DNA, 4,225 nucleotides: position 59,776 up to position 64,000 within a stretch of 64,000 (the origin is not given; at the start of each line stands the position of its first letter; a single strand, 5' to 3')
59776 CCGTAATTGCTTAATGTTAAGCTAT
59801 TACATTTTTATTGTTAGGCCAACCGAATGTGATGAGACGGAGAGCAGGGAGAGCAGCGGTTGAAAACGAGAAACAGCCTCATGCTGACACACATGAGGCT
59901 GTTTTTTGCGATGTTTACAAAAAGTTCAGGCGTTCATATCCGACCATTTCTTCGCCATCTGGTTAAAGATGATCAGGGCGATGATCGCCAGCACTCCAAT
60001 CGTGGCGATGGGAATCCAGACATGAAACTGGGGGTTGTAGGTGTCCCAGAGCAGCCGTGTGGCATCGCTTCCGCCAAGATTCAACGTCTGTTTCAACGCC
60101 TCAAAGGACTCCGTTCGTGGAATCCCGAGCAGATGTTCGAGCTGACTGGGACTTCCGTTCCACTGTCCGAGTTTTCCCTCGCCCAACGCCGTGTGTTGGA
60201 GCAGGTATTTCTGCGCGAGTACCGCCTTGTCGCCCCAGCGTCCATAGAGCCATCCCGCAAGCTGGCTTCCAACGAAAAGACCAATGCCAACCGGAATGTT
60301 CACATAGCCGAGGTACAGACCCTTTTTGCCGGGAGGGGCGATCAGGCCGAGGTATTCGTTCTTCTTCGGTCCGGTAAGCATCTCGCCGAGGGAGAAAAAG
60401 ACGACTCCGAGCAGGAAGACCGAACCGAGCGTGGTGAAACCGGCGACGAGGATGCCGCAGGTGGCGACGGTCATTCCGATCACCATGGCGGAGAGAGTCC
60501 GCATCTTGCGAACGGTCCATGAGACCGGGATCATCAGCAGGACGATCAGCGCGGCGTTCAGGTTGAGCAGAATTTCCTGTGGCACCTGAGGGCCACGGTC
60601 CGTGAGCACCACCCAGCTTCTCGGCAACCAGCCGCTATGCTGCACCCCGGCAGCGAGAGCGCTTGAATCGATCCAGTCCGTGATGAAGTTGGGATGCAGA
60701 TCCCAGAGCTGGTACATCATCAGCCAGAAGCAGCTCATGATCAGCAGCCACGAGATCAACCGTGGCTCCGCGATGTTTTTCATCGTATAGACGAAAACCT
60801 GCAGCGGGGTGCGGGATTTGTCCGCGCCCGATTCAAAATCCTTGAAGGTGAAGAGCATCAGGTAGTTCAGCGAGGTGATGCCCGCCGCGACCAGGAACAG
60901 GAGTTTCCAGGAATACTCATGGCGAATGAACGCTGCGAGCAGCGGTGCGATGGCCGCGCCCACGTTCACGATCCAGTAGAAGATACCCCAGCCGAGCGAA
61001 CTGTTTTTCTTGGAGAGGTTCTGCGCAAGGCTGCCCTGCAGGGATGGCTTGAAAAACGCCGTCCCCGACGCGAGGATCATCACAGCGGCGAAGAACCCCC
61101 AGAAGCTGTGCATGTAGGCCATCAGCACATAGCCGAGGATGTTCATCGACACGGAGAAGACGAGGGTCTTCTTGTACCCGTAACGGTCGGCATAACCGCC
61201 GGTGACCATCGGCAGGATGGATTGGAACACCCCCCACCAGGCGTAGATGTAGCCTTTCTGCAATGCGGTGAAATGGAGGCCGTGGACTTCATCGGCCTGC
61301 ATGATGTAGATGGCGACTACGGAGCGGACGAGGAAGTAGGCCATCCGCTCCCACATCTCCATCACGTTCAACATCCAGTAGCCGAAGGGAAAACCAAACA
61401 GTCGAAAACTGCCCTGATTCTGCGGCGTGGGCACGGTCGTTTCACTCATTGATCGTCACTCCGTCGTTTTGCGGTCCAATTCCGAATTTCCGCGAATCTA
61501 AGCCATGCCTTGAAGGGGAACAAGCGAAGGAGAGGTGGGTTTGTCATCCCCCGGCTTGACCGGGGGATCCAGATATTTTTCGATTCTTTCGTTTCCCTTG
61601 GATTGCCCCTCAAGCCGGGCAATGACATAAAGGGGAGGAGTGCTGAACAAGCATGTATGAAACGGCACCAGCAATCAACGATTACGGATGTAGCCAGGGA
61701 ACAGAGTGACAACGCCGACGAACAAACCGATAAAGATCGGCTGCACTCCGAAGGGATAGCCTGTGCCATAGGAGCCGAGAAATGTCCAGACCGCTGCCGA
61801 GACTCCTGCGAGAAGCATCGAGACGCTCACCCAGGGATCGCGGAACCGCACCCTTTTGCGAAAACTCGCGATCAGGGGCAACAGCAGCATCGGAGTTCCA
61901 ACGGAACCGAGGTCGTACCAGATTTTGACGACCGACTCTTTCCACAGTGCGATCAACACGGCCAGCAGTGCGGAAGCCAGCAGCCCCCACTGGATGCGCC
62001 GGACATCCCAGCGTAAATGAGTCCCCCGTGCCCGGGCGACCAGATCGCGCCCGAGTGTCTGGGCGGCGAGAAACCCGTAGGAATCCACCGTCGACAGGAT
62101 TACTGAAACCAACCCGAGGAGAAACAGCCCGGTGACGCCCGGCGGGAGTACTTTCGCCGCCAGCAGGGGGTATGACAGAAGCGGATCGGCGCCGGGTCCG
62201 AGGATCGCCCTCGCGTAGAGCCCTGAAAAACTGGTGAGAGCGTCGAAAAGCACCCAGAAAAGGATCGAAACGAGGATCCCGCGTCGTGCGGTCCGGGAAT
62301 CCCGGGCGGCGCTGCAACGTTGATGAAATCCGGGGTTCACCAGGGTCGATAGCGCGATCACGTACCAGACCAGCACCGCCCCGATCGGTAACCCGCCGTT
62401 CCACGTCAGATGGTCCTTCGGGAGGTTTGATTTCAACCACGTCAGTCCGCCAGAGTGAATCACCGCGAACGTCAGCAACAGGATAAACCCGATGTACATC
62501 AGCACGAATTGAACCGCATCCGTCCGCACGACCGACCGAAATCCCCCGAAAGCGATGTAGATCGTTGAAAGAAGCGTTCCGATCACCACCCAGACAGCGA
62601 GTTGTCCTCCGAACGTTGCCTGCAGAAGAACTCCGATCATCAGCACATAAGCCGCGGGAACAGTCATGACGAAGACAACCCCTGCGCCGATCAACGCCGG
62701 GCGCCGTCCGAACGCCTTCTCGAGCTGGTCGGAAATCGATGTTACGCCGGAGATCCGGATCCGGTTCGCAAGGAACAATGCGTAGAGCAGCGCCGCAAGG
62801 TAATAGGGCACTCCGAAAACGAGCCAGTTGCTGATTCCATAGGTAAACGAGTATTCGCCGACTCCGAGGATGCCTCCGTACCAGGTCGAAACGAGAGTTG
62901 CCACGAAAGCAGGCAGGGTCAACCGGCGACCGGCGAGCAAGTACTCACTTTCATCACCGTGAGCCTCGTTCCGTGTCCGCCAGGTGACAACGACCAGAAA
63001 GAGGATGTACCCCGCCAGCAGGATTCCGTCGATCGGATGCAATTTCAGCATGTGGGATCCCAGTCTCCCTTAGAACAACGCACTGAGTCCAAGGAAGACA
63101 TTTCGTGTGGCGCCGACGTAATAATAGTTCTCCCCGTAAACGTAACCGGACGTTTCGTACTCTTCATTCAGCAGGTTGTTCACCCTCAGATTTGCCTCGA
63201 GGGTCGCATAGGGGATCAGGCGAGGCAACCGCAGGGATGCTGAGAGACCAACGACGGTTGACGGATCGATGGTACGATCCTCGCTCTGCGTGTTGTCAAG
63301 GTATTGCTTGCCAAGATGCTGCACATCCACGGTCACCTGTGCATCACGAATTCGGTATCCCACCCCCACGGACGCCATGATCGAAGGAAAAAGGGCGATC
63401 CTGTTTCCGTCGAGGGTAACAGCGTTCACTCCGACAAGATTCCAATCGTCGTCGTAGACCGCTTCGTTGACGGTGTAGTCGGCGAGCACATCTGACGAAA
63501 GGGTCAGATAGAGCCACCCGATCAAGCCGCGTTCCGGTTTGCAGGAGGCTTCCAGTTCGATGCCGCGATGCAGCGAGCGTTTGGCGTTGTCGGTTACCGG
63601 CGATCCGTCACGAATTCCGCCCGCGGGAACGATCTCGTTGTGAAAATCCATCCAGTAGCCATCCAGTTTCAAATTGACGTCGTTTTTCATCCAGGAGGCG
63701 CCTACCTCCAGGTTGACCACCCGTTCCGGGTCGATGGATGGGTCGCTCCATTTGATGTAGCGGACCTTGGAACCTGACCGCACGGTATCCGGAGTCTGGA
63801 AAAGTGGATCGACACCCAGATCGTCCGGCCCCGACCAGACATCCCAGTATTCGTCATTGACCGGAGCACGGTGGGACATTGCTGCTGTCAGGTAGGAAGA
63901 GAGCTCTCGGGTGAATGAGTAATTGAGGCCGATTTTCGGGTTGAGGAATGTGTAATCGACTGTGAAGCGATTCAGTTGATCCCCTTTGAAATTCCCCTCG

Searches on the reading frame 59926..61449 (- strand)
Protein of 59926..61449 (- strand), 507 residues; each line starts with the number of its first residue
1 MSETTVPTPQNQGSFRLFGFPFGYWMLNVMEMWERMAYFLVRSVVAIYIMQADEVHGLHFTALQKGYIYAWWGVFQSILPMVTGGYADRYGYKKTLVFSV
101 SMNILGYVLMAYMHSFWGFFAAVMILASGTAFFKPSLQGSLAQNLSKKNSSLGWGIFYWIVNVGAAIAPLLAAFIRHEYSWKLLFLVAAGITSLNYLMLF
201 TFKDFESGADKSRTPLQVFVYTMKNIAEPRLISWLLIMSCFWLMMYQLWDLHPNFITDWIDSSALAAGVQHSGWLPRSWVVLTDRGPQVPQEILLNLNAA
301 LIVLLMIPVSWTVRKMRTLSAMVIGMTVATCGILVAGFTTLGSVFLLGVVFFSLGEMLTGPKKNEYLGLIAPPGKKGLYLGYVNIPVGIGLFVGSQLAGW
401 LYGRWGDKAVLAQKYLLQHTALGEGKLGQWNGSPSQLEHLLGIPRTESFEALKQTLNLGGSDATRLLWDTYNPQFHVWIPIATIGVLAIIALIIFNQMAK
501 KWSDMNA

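Call 11: search_protein_families(library=ncbifam, max_evalue=1e-8, proteins=[window:59926-61449:-])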
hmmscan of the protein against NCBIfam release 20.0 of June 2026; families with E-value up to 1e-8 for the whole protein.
window:59926-61449:- (507 aa): 6 families
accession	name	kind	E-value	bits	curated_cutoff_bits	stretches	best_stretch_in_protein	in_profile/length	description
TIGR00924.1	yjdL_sub1_fam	subfamily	1.1e-20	74.1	130.2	1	16-196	4-185/475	oligopeptide:H+ symporter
TIGR00880.1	2_A_01_02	superfamily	4.2e-15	56.1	131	1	71-201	6-136/141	multidrug resistance protein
NF008650.1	PRK11646.1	equivalog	6.4e-12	45.2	469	0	296-403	250-358/400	multidrug efflux MFS transporter MdtH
NF012174.0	tet_MFS_A_B_C_D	equivalog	1.3e-10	40.6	475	1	58-176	238-356/382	Tet(A)/Tet(B)/Tet(C) family tetracycline efflux MFS transporter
NF012207.0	tet_MFS_H_J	exception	6.5e-10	38.6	700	1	63-190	245-375/392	Tet(H)/Tet(J) family tetracycline efflux MFS transporter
NF012195.0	tet_MFS_H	exception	6.9e-10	38.6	840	1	71-189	253-374/392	tetracycline efflux MFS transporter Tet(H)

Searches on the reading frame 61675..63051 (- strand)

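Call 11: search_protein_families(library=ncbifam, max_evalue=1e-8, proteins=[window:61675-63051:-])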
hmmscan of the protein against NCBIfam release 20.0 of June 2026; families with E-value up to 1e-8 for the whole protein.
window:61675-63051:- (458 aa): 4 families
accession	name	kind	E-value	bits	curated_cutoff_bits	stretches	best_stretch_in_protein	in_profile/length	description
TIGR00813.1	sss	superfamily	1.3e-25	90.3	184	1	37-387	1-384/411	sodium/solute symporter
TIGR02119.1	panF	equivalog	1.6e-19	70.3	328.05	1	17-448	13-459/471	sodium/pantothenate symporter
NF007790.0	PRK10484.1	equivalog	3.5e-14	52.5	401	1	17-325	15-349/527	solute:sodium symporter family transporter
TIGR02121.1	Na_Pro_sym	equivalog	9.6e-14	51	515.5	1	12-440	7-455/488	sodium/proline symporter PutP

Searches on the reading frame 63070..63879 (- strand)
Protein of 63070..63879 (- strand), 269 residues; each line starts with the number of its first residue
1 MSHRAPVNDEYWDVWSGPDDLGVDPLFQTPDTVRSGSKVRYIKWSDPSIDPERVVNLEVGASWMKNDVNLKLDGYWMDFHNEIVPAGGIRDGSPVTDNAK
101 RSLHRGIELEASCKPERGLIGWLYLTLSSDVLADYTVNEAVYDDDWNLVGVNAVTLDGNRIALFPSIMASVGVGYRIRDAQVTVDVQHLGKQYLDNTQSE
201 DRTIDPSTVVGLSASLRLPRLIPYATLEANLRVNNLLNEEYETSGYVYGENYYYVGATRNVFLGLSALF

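Call 11: search_protein_families(library=ncbifam, max_evalue=1e-8, proteins=[window:63070-63879:-])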
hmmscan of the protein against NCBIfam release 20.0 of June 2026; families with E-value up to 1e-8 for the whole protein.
window:63070-63879:- (269 aa): 1 family
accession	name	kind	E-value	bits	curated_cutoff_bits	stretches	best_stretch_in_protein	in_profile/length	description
TIGR01783.1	TonB-siderophor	subfamily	3.3e-16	59.1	223.5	1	41-269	441-649/649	TonB-dependent siderophore receptor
